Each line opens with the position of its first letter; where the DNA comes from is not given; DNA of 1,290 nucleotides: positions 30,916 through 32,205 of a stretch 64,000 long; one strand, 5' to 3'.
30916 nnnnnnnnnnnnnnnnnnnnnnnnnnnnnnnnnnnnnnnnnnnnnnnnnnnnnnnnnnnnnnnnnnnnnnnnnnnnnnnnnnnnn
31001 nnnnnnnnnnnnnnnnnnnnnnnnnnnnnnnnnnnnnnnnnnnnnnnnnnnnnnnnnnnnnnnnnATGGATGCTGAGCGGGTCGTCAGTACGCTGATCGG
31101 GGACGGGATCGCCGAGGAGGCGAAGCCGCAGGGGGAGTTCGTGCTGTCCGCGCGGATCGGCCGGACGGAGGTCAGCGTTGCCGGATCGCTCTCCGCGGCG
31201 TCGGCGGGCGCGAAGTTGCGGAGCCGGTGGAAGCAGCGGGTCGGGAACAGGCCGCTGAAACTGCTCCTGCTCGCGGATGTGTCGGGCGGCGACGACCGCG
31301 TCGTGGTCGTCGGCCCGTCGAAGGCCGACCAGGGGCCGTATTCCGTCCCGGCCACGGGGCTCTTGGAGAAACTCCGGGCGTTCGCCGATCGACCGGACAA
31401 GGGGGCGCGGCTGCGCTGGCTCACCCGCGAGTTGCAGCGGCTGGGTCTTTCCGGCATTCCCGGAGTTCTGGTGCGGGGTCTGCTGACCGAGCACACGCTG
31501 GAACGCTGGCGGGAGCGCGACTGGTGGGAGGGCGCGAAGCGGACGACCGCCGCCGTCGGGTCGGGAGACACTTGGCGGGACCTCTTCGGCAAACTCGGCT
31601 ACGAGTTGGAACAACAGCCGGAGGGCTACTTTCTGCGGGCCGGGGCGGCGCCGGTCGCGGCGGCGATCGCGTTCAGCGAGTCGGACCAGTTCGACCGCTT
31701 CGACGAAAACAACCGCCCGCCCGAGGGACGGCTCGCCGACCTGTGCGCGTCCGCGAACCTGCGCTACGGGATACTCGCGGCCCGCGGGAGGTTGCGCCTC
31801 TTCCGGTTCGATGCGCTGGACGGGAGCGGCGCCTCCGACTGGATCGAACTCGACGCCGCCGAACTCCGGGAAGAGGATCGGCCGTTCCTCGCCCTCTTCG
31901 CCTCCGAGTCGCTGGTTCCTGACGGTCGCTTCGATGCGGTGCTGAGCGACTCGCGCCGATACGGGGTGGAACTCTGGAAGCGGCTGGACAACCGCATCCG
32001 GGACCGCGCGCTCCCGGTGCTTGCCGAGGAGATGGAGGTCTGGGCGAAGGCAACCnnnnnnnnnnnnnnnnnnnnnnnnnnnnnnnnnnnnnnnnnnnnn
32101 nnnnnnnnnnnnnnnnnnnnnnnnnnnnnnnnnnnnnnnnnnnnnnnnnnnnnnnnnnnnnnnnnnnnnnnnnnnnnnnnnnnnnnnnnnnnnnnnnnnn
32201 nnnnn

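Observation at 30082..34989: N-terminal domain of the large methyltransferase also encoded as a free-standing paralog immediately upstream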

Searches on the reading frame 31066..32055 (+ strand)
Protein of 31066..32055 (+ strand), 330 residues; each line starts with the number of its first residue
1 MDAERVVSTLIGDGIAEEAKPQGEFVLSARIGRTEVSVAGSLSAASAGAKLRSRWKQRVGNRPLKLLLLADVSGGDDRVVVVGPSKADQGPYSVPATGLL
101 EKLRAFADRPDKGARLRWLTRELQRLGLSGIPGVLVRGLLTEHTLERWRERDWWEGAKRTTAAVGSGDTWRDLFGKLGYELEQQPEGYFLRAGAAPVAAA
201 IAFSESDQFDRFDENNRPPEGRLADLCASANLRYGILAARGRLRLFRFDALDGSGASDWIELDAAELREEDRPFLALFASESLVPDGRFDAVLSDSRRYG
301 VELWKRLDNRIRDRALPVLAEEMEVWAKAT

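Call 14: find_homologous_proteins(query=window:31066-32055:+, max_evalue=0.001)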
Query window:31066-32055:+ (330 aa): 1 proteins with E <= 0.001 among 8000 candidates.
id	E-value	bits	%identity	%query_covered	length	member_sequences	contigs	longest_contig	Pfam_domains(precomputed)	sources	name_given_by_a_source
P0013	1.1e-9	56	44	28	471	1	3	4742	PF20473.5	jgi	jgi:hypothetical protein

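Call 51: find_homologous_proteins(query=A2, max_evalue=0.00001)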
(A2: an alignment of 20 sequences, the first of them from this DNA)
Query A2 (20 sequences) (310 aa, profile of the alignment): 2 proteins with E <= 0.00001 among 8000 candidates.
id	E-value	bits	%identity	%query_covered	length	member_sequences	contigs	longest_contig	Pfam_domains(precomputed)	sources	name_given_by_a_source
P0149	1.3e-30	125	27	54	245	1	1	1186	-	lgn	-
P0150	1.5e-22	98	27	50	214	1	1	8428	-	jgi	-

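Call 57: predict_structure(alignment_id=A2)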
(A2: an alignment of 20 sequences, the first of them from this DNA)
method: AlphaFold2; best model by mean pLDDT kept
length: 310 residues; sequences in the alignment: 20
mean_pLDDT: 90.5   pTM: 0.82
mean pLDDT of the five models: 90.5, 90.2, 88.6, 87.7, 87.4
residues with pLDDT >= 90: 209; 70-90: 91; 50-70: 10; < 50: 0
segments of 3 or more residues with pLDDT < 50: none
pLDDT, mean of each block of 10 residues (from residue 1): 94 97 91 93 86 88 86 81 85 91 93 87 81 86 87 94 95 98 97 96 94 92 95 96 91 68 93 97 93 91 91
secondary structure, 60 per line:
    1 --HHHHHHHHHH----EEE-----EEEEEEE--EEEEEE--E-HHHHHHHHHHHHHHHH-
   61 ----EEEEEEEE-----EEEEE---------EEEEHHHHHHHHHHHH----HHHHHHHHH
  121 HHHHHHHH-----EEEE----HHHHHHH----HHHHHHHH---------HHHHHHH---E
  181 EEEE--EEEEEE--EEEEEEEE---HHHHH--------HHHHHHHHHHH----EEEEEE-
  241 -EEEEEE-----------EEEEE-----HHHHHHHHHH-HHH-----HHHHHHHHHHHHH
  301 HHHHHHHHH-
elements in order: H3-12 E17-19 E25-31 E34-39 H44-59 E65-72 E78-82 E92-95 H96-107 H112-128 E134-137 H142-148 H153-160 H170-176 E180-184 E187-192 E195-202 H206-210 H219-229 E234-239 E242-247 E259-263 H269-278 H288-309

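Call 70: fold_search(model_id=the predicted structure, library=pdb)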
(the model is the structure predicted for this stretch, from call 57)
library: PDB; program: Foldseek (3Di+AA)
matches with E <= 10: 685; with E <= 0.001: 0
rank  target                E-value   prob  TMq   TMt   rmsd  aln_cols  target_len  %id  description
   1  3n2q                  3.3e-02  0.18  0.20  0.21  18.8       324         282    4  Crystal structure of Sex pheromone staph-cAM373 precursor (released 2010-06-02)
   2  1ob8_B                4.2e-02  0.96  0.25  0.52   5.1       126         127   18  Holliday Junction Resolving Enzyme (released 2004-10-15)
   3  3mq0_B                4.5e-02  0.09  0.13  0.15  20.9       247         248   16  Crystal Structure of Agobacterium tumefaciens repressor BlcR (released 2011-03-30)
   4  1ob8_A                5.0e-02  0.93  0.24  0.52   5.2       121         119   18  Holliday Junction Resolving Enzyme (released 2004-10-15)
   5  2eo0_A                5.0e-02  0.63  0.20  0.39   7.1       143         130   15  Crystal Structure of Holliday Junction Resolvase ST1444 (released 2007-10-02)
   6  3ajv_A                6.1e-02  0.90  0.21  0.34   4.4        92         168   14  Splicing endonuclease from Aeropyrum pernix (released 2010-11-17)
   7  2eo0_B                6.4e-02  0.75  0.21  0.42   5.9       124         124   14  Crystal Structure of Holliday Junction Resolvase ST1444 (released 2007-10-02)
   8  3mq0_A                6.8e-02  0.08  0.13  0.16  20.6       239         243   15  Crystal Structure of Agobacterium tumefaciens repressor BlcR (released 2011-03-30)
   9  3c25_B                6.8e-02  0.06  0.13  0.12  22.9       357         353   12  Crystal Structure of NotI Restriction Endonuclease Bound to Cognate DNA (released 2008-02-12)
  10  4tkd_A                7.3e-02  0.80  0.22  0.45   5.6       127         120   12  Sulfolobus solfataricus HJC mutants (released 2015-08-12)
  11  4ik0_B                7.3e-02  0.10  0.18  0.19  13.1       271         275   13  Crystal structure of diaminopimelate epimerase Y268A mutant from Escherichia coli (released 2013-02-20)
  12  4tkd_D                7.7e-02  0.60  0.19  0.40   6.2       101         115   11  Sulfolobus solfataricus HJC mutants (released 2015-08-12)
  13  1ir6                  8.2e-02  0.18  0.16  0.13  14.1       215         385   13  Crystal structure of exonuclease RecJ bound to manganese (released 2002-05-15)
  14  3ajv_C                8.7e-02  0.87  0.21  0.35   4.4        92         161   14  Splicing endonuclease from Aeropyrum pernix (released 2010-11-17)
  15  5xsp_A                8.7e-02  0.15  0.16  0.15  17.6       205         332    9  The catalytic domain of GdpP with 5'-pApA (released 2018-01-31)
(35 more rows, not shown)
